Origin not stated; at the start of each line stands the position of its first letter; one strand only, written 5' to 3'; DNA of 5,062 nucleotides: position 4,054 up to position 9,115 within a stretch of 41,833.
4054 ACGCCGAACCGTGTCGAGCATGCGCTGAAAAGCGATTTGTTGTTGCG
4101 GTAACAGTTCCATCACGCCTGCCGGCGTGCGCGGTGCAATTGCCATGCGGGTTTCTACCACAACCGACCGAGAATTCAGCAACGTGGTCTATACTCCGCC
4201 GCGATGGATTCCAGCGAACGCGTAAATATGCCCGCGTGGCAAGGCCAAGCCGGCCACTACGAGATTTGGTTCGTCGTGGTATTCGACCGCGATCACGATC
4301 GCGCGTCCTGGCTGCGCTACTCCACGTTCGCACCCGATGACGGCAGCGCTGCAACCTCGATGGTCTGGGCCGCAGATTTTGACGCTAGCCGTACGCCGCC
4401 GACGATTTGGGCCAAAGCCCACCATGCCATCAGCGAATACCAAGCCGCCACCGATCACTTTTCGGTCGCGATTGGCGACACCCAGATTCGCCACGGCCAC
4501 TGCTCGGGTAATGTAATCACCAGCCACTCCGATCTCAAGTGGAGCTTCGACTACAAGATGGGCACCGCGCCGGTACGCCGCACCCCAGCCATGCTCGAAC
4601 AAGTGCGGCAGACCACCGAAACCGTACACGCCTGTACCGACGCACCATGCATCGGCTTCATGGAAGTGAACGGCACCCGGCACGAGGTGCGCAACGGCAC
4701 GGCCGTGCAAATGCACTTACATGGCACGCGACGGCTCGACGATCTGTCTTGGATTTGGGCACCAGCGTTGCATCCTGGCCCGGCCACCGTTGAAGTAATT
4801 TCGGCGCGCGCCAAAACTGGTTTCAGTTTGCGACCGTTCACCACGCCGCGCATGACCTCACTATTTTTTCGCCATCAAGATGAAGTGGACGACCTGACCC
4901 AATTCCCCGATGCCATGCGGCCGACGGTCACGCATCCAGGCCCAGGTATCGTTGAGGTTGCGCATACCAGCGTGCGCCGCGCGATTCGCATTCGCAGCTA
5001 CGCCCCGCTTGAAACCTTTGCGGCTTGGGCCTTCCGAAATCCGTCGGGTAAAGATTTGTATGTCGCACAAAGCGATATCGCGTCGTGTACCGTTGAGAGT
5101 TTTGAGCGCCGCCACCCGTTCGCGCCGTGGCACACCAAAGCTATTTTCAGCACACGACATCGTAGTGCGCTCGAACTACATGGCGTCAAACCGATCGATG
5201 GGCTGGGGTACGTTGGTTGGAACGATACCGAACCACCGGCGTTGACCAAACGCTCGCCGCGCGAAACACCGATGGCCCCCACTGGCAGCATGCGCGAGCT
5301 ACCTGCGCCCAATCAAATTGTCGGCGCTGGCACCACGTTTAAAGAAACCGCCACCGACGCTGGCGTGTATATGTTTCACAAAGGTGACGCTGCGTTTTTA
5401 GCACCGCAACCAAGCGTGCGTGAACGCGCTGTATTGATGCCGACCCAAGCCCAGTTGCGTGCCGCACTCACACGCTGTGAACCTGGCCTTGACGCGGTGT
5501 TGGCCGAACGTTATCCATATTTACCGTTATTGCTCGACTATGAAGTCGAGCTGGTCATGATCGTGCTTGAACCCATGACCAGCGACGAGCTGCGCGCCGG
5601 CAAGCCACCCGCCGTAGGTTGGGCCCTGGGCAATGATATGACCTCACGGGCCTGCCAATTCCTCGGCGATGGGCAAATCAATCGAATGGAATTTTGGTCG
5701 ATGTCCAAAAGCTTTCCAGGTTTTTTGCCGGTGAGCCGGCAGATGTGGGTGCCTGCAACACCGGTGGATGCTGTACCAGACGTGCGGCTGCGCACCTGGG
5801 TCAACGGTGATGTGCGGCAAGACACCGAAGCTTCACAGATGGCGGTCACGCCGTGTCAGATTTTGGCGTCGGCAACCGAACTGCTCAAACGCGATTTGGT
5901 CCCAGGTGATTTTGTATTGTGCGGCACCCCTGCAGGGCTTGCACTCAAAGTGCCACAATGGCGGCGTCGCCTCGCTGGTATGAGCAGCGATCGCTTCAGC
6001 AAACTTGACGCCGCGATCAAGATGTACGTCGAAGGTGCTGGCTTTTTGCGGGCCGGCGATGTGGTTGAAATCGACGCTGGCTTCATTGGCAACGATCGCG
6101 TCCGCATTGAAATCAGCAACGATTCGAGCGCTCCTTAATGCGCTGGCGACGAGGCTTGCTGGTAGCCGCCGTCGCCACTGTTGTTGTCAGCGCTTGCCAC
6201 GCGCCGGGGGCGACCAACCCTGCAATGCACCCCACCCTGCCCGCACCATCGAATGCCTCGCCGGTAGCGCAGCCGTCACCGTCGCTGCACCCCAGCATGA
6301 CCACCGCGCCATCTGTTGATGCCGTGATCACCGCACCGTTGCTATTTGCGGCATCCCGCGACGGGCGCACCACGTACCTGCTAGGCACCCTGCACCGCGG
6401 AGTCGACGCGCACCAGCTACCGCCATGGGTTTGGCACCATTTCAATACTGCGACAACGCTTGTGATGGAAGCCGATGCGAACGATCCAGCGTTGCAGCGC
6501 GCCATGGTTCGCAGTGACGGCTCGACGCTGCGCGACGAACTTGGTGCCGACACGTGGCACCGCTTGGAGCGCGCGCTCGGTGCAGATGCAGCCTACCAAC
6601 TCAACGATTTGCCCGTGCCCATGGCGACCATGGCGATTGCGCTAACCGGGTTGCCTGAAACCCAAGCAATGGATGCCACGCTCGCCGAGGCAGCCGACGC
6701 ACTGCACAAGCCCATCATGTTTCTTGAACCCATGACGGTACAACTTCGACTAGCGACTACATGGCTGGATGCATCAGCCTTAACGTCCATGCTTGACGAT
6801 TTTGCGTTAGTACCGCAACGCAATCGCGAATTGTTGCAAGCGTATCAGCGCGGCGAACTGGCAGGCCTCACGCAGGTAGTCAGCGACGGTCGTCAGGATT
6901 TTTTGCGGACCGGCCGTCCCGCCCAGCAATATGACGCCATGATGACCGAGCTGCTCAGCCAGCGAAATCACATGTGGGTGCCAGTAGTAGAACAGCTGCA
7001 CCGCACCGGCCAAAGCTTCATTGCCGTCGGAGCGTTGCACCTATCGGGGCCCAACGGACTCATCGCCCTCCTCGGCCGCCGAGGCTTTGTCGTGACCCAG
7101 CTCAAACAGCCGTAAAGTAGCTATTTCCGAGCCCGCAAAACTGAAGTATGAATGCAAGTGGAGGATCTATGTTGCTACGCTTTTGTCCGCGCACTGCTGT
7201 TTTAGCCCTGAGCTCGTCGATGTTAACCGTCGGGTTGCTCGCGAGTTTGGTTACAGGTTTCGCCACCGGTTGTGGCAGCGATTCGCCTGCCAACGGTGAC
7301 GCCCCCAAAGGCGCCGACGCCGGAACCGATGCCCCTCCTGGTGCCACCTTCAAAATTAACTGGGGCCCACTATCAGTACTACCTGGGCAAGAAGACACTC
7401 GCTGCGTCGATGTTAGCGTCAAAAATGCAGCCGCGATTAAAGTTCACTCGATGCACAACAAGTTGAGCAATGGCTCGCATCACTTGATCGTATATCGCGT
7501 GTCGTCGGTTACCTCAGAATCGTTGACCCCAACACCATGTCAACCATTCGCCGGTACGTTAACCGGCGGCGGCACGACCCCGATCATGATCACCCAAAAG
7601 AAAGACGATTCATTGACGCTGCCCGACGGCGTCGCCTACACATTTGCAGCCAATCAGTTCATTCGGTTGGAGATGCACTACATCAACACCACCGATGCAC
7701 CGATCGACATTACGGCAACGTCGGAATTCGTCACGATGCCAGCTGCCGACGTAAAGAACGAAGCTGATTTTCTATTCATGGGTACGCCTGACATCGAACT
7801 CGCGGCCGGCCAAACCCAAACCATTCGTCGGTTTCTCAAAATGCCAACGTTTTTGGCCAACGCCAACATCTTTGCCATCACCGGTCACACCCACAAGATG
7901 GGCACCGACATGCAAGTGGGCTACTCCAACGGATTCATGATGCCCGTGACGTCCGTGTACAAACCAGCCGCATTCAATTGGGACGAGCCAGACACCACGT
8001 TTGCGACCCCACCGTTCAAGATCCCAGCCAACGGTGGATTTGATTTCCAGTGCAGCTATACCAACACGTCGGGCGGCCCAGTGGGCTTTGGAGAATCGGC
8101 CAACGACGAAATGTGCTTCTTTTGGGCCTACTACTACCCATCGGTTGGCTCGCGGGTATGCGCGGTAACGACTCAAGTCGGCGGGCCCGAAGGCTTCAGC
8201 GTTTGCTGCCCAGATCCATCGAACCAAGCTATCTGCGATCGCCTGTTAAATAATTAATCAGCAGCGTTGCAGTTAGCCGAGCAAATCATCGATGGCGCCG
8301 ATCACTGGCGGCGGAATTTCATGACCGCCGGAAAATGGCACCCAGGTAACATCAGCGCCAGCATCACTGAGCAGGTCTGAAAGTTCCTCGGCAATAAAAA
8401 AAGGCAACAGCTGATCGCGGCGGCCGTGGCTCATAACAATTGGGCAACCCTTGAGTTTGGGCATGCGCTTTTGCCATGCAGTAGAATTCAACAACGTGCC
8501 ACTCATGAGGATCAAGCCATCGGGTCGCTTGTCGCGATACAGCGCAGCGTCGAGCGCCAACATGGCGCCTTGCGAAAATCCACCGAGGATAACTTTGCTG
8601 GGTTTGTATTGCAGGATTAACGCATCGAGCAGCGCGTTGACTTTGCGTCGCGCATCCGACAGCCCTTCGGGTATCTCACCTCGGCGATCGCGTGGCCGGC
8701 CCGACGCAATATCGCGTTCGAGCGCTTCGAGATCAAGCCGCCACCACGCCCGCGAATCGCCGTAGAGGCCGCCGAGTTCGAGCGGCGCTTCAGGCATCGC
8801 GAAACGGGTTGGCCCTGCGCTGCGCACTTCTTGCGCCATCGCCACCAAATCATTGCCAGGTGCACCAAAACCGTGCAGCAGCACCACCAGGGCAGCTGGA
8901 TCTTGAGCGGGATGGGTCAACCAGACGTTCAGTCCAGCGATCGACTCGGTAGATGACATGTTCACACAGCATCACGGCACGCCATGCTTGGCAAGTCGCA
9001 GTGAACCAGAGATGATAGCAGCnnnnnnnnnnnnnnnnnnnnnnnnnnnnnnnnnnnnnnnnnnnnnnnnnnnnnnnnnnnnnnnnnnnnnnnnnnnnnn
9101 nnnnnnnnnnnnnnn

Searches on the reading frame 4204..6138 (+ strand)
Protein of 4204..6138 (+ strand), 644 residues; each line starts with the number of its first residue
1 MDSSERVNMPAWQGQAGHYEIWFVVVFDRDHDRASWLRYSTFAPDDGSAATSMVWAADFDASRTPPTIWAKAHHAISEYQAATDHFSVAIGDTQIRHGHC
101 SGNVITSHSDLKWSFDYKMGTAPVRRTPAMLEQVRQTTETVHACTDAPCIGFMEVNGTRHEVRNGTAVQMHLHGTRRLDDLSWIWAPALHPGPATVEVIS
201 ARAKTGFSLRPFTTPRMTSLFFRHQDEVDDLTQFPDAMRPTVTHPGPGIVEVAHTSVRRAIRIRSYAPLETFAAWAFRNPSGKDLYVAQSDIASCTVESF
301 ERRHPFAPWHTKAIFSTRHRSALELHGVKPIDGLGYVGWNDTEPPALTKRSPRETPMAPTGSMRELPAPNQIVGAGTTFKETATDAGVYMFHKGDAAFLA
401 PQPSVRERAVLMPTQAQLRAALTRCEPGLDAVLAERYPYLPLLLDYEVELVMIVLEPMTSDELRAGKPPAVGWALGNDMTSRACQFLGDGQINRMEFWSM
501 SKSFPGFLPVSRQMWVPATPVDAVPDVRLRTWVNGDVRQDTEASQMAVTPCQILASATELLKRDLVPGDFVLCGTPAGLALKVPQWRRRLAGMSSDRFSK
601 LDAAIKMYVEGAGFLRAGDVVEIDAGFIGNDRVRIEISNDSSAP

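Call 58: search_protein_families(library=pfam, proteins=[window:4204-6138:+], max_evalue=0.00001)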
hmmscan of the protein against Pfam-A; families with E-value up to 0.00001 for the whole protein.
window:4204-6138:+ (644 aa): 1 family
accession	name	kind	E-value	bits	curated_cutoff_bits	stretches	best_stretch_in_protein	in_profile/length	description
PF01557.24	FAA_hydrolase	-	2.5e-23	83.3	23.9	1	443-632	57-210/214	Fumarylacetoacetate (FAA) hydrolase C-terminal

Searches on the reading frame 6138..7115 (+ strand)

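Call 58: search_protein_families(library=pfam, proteins=[window:6138-7115:+], max_evalue=0.00001)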
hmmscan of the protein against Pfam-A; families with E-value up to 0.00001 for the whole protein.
window:6138-7115:+ (325 aa): 1 family
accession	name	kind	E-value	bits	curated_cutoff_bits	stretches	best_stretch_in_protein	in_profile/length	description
PF01963.22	TraB_PrgY_gumN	-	6e-39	134.9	26.8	1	69-321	2-263/263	TraB/PrgY/gumN family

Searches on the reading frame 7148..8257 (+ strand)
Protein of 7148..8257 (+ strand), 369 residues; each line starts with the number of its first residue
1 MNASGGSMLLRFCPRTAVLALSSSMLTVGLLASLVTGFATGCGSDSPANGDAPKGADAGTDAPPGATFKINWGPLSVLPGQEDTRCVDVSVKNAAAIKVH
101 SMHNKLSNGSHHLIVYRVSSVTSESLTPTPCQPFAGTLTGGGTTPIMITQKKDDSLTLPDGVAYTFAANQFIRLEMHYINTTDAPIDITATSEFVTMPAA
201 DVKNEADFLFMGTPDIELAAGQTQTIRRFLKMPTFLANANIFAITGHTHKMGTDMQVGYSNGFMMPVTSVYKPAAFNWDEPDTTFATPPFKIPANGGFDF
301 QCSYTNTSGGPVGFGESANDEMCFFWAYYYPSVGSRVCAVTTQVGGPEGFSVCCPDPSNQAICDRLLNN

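Call 58: search_protein_families(library=pfam, proteins=[window:7148-8257:+], max_evalue=0.00001)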
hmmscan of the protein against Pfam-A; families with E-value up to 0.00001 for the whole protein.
window:7148-8257:+ (369 aa): 1 family
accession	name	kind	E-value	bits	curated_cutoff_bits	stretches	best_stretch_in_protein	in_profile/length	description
PF03712.20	Cu2_monoox_C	-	1.1e-09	38.5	23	1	239-341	45-147/157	Copper type II ascorbate-dependent monooxygenase, C-terminal domain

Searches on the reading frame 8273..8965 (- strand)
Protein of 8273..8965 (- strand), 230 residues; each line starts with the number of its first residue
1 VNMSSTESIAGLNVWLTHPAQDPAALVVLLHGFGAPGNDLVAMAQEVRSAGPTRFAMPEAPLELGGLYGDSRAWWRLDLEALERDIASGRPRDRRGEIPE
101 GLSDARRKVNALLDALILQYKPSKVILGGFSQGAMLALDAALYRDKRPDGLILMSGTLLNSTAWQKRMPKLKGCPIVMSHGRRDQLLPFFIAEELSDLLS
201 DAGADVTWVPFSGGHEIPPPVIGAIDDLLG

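Call 58: search_protein_families(library=pfam, proteins=[window:8273-8965:-], max_evalue=0.00001)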
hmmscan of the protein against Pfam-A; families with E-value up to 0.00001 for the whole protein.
window:8273-8965:- (230 aa): 4 families
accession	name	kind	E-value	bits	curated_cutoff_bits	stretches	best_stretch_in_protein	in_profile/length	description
PF02230.22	Abhydrolase_2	-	7.8e-26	91.7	23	1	18-225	8-209/217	Phospholipase/Carboxylesterase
PF03959.19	FSH1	-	3.3e-07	30.6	21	1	68-218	66-202/211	Serine hydrolase (FSH1)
PF12697.13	Abhydrolase_6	-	1.9e-06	29.2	26.3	1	27-189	1-107/217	Alpha/beta hydrolase family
PF12146.15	Hydrolase_4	-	3.9e-06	26.8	27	0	93-161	47-114/239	Serine aminopeptidase, S33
